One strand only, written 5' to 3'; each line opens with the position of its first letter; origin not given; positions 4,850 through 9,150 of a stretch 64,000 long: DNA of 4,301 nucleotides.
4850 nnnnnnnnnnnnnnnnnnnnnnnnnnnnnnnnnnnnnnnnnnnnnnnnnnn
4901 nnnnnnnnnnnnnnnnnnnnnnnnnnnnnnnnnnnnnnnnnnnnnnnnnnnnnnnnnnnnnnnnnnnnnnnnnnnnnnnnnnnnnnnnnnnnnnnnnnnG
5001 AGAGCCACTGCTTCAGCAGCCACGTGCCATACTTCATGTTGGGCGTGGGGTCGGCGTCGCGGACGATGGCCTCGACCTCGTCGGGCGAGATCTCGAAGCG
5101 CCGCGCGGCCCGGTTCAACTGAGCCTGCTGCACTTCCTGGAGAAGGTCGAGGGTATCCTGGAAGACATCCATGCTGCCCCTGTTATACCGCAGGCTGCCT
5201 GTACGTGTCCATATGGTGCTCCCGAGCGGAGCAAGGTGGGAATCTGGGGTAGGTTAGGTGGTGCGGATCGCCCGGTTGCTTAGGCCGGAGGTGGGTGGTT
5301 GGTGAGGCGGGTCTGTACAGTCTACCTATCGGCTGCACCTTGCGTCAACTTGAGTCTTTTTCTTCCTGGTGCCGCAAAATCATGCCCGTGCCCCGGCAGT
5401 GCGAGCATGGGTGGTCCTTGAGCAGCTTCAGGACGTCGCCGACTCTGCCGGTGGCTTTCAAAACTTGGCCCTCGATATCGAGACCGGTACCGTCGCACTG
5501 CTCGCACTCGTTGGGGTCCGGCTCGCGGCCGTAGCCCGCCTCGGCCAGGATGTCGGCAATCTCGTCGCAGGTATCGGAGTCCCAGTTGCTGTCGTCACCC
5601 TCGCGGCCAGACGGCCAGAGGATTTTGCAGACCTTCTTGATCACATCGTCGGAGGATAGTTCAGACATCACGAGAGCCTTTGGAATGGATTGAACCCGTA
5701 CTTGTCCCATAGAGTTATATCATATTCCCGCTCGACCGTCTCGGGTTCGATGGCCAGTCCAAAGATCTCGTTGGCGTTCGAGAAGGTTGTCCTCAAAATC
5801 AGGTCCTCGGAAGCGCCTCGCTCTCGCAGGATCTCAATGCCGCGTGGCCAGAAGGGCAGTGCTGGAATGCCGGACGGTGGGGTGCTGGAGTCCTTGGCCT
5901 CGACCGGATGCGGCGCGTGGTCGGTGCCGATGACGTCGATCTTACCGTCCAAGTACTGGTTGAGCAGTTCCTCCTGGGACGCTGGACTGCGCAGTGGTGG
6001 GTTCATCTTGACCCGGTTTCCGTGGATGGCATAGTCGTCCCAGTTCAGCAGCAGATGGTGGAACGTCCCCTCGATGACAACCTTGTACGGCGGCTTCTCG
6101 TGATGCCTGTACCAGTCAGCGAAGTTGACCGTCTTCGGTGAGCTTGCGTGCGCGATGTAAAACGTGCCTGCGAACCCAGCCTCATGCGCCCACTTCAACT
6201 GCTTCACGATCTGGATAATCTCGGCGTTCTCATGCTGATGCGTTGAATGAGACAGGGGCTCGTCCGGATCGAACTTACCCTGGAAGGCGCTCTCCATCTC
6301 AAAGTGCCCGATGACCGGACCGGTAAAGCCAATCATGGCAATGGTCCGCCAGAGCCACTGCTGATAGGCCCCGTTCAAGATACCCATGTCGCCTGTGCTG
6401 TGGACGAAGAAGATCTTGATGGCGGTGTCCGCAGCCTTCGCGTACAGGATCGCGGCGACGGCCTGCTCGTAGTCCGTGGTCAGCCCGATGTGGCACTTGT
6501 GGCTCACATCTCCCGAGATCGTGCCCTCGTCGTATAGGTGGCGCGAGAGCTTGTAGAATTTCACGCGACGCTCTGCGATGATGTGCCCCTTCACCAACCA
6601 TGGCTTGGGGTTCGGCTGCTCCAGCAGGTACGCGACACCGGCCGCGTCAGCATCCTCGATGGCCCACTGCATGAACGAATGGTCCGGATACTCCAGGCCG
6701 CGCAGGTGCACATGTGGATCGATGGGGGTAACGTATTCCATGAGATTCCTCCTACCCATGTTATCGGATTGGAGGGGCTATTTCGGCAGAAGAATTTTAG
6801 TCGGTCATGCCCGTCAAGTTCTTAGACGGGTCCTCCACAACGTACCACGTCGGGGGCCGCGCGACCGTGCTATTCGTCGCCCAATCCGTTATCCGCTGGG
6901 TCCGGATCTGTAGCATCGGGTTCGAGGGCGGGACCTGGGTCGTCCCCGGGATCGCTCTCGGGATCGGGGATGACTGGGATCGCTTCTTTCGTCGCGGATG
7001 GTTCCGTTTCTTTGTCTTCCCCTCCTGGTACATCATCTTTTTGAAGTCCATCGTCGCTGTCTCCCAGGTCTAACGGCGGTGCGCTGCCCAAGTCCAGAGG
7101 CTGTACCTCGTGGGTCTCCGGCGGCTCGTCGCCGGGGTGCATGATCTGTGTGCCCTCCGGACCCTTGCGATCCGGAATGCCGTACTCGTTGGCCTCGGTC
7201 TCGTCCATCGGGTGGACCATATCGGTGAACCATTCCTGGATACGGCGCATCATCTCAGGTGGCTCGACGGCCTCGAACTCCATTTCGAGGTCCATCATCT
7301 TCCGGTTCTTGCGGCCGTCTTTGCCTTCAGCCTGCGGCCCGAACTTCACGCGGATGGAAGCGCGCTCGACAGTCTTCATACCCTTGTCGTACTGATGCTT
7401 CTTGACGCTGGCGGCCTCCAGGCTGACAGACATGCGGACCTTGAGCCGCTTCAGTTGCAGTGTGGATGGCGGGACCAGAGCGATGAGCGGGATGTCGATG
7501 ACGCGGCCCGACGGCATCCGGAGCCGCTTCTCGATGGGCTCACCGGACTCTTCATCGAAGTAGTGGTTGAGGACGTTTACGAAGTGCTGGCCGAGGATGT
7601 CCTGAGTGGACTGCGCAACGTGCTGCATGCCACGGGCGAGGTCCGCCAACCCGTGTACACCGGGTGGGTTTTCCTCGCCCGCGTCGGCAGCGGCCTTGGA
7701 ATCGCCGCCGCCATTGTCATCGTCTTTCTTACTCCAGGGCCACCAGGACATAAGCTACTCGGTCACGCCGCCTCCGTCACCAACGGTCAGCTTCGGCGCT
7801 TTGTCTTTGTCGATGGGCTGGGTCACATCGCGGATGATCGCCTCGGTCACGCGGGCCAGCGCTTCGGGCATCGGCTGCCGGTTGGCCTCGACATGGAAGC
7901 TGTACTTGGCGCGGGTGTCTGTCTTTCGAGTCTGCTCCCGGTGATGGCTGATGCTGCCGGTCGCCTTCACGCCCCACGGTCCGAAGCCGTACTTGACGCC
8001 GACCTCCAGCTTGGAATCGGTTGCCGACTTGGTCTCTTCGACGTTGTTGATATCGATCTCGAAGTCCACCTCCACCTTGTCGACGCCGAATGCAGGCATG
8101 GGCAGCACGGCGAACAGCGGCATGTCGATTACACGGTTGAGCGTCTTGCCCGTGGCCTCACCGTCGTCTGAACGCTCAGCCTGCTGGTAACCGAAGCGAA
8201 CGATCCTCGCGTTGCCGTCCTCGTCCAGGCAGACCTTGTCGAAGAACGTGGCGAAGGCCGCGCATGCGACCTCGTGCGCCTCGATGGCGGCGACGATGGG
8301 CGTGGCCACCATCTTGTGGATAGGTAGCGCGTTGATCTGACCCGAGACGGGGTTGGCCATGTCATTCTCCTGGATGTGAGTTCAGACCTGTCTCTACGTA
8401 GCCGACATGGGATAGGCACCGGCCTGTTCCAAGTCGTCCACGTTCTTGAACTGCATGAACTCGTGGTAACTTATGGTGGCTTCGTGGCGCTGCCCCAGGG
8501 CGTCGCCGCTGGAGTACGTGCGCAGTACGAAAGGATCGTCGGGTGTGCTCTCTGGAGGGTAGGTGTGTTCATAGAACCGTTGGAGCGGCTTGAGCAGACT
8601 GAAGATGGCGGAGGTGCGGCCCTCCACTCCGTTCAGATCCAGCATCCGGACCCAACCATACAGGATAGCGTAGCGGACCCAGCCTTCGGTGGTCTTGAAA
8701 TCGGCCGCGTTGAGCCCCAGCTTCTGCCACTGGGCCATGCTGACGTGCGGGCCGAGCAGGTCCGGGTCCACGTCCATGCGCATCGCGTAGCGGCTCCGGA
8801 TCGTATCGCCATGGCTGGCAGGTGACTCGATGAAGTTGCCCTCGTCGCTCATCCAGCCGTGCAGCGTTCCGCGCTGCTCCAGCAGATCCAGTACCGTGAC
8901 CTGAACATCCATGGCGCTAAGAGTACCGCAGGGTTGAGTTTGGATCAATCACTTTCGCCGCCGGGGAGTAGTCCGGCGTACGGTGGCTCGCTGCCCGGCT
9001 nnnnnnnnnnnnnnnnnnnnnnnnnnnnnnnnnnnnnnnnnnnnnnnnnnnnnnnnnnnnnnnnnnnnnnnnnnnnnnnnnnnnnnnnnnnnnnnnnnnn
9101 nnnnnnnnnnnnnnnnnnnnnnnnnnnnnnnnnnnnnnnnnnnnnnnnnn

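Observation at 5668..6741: Pyrimidine de novo synthesis genes in the phage: PyrC-like amidohydrolase (and PyrD at 22226..23200)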

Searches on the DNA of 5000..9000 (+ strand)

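Call 6: search_dna_similar(query=window:5000-9000:+, collection=phages, mode=near, max_rows=20)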
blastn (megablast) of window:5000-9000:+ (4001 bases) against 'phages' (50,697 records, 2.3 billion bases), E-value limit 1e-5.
No match.

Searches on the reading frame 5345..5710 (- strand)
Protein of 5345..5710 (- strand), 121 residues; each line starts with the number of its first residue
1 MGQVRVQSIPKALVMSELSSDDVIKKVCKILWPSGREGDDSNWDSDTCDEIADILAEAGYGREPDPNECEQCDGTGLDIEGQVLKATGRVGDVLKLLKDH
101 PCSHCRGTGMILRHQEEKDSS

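Call 3: search_protein_families(library=pfam, proteins=[window:5345-5710:-], max_evalue=0.01)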
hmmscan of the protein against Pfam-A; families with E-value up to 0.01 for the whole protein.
window:5345-5710:- (121 aa): 1 family
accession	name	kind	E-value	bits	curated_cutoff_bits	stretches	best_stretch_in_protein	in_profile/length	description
PF00684.25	DnaJ_CXXCXGXG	-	7.7e-05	23.3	32.7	1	61-114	8-56/65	DnaJ central domain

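Call 4: search_protein_families(library=ncbifam, proteins=[window:5345-5710:-], max_evalue=0.01)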
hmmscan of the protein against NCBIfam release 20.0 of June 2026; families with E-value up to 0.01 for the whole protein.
window:5345-5710:- (121 aa): 2 families
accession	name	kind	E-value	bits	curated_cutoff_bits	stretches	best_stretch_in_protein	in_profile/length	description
NF058604.1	RtpA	equivalog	1.7e-05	24.8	65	1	68-117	11-41/50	anti-TRAP protein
TIGR02349.1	DnaJ_bact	equivalog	0.0014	18.1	377.2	1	59-114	153-201/354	molecular chaperone DnaJ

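Call 5: search_protein_families(library=phrogs, proteins=[window:5345-5710:-], max_evalue=0.01)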
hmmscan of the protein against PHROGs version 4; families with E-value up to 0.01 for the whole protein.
window:5345-5710:- (121 aa): 3 families
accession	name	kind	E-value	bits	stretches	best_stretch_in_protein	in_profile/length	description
phrog_3931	-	unknown function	0.00037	21.5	0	67-81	30-44/59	-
phrog_127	-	transcription regulation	0.00094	19.9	1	55-112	102-161/253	anti-termination protein Q-like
phrog_6060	-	transcription regulation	0.00099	20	0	68-78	39-49/61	anti-termination protein Q-like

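Call 86: find_homologous_proteins(query=window:5345-5668:-, max_evalue=0.001)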
Query window:5345-5668:- (107 aa): 1 proteins with E <= 0.001 among 3 candidates.
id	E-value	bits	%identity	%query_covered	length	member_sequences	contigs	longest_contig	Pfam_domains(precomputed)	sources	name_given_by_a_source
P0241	4.0e-67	241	100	100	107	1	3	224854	-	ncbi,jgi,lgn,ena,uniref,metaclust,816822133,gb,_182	ncbi:hypothetical protein LCGC14_0164720 [marine sediment metagenome]|uniref:Uncharacterized protein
